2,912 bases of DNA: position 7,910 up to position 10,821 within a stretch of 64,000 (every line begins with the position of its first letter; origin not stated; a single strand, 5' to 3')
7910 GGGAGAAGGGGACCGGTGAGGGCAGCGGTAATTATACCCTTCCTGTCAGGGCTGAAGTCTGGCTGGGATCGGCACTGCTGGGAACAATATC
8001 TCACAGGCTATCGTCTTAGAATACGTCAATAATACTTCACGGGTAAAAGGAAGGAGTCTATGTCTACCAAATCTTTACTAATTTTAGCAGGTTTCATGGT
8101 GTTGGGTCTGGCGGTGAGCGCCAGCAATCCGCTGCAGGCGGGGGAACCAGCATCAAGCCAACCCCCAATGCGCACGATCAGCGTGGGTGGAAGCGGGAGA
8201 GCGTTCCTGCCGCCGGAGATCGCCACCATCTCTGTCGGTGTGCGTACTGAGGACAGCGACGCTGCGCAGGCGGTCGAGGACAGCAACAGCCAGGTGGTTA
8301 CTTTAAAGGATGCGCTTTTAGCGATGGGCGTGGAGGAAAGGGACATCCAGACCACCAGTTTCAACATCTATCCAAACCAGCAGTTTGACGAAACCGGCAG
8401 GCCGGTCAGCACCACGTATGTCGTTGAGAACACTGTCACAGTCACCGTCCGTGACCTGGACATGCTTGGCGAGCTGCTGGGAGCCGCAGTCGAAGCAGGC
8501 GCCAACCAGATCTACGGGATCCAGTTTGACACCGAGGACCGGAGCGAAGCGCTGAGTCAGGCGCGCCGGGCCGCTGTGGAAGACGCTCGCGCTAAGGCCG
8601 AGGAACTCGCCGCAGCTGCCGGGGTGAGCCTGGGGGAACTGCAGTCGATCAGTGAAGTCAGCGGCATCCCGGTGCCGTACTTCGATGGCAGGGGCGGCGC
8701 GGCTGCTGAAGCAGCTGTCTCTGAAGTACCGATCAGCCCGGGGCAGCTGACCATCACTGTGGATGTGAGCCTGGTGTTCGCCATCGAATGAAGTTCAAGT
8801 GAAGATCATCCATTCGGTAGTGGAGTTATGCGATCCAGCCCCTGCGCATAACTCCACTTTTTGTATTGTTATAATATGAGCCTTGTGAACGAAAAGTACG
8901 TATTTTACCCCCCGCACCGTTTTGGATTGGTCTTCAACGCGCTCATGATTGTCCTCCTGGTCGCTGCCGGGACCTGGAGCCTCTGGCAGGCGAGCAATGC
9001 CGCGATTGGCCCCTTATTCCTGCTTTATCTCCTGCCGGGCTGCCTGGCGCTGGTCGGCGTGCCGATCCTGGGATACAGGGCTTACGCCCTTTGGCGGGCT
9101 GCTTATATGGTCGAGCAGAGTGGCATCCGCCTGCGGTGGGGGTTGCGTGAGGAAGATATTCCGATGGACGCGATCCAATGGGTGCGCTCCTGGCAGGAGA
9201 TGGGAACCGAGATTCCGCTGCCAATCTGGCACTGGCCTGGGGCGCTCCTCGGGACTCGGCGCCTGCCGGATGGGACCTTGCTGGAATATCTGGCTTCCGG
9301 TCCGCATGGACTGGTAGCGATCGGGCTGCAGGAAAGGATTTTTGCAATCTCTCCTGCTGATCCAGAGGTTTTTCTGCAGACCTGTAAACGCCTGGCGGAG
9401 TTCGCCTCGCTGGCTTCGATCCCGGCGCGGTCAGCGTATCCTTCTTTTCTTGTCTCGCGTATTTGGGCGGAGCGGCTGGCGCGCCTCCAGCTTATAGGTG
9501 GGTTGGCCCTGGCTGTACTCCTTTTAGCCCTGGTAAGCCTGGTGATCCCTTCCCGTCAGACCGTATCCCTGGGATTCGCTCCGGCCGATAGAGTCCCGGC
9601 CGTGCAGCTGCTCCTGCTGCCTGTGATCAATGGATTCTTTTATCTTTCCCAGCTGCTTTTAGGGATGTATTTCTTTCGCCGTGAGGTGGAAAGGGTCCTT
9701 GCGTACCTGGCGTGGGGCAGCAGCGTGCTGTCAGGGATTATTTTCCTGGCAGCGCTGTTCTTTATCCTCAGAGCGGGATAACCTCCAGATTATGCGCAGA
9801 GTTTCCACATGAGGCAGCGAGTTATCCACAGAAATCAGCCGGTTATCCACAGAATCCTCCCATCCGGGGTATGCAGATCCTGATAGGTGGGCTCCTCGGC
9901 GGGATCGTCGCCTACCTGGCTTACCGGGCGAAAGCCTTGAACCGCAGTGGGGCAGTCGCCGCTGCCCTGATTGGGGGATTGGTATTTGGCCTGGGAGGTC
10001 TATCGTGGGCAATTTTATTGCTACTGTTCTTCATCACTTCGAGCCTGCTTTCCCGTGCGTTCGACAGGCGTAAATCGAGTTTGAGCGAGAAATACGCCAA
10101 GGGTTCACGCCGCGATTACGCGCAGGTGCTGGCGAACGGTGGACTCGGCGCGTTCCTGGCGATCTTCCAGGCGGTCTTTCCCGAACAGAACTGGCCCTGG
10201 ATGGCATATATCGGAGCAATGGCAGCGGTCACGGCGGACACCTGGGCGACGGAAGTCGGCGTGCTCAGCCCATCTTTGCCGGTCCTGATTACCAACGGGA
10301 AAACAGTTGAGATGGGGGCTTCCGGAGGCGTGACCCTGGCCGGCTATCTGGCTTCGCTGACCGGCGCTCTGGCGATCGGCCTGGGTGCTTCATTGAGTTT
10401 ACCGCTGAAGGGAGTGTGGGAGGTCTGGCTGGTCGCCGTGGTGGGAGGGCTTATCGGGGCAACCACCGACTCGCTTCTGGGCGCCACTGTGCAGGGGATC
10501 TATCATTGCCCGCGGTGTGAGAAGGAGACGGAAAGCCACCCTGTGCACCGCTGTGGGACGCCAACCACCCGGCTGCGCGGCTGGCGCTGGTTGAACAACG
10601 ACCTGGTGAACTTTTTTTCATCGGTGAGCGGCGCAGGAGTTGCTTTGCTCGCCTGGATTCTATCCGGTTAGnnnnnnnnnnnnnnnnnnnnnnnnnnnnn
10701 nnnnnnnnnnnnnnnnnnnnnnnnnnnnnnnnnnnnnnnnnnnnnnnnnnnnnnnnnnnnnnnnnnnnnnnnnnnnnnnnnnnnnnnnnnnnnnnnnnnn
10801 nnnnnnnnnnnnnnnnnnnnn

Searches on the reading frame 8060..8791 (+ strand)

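Call 43: search_protein_families(library=pfam, proteins=[window:8060-8791:+])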
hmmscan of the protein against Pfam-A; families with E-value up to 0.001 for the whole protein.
window:8060-8791:+ (243 aa): 1 family
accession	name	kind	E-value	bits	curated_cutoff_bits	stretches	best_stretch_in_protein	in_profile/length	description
PF04402.19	SIMPL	-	1.1e-54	186.2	25.2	1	40-240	1-205/205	Protein of unknown function (DUF541)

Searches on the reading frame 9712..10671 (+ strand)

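Call 43: search_protein_families(library=pfam, proteins=[window:9712-10671:+])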
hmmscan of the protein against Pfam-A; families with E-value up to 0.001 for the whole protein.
window:9712-10671:+ (319 aa): 1 family
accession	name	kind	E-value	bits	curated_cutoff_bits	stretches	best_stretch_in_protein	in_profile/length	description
PF01940.21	DUF92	-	2.1e-67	227.6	27.5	1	64-308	4-251/251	Integral membrane protein DUF92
